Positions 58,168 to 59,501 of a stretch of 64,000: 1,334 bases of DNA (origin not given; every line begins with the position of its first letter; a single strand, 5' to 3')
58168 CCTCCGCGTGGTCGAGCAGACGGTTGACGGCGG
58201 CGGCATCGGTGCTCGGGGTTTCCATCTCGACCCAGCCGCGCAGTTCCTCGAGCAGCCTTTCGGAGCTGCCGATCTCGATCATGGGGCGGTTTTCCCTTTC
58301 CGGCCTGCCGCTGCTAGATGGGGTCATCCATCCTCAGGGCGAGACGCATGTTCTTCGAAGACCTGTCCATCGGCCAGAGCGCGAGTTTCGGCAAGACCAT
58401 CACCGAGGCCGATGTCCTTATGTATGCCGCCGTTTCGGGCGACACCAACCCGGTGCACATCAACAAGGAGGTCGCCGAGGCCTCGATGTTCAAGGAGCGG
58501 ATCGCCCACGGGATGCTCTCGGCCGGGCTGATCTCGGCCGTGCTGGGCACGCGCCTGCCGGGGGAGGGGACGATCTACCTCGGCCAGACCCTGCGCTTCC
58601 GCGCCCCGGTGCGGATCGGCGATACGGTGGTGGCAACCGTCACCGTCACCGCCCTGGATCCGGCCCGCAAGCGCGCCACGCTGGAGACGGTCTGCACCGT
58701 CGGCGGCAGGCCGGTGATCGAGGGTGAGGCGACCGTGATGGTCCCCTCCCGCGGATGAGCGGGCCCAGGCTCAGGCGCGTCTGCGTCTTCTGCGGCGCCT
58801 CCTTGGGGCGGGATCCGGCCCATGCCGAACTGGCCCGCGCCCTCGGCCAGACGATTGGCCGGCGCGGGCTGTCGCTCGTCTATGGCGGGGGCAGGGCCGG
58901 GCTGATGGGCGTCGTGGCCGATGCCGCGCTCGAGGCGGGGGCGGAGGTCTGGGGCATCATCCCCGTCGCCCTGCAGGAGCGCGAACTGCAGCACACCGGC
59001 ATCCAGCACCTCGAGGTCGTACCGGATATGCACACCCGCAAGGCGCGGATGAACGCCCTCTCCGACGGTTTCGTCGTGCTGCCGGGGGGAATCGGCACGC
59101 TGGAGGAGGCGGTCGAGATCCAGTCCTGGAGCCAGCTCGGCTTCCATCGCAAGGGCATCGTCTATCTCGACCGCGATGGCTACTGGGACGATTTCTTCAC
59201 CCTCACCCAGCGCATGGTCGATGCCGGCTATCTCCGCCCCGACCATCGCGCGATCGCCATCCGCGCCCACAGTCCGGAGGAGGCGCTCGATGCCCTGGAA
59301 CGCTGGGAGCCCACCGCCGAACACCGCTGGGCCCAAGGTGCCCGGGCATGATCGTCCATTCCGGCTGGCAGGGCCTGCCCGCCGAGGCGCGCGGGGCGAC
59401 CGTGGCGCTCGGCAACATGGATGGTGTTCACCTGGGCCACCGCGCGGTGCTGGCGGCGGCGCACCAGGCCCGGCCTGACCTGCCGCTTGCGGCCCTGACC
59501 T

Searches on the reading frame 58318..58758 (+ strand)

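Call 6: search_protein_families(library=pfam, proteins=[window:58318-58758:+], max_evalue=0.01)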
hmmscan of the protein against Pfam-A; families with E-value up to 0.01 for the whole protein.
window:58318-58758:+ (146 aa): 2 families
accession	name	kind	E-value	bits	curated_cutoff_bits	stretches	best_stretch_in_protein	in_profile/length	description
PF01575.25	MaoC_dehydratas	-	2.5e-26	92.1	27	1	22-119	10-110/123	MaoC like domain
PF13452.11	FAS1_DH_region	-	2e-07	31.7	22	1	24-115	10-105/132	FAS1-like, dehydratase domain region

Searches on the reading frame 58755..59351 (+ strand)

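Call 6: search_protein_families(library=pfam, proteins=[window:58755-59351:+], max_evalue=0.01)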
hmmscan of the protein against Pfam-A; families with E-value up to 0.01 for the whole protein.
window:58755-59351:+ (198 aa): 2 families
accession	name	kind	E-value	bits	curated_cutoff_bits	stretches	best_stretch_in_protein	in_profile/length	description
PF03641.19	Lysine_decarbox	-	5.5e-37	127.3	27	1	51-180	1-130/131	Possible lysine decarboxylase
PF18306.6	LDcluster4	-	4.7e-13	49.4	26.3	1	14-119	8-110/151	SLOG cluster4 family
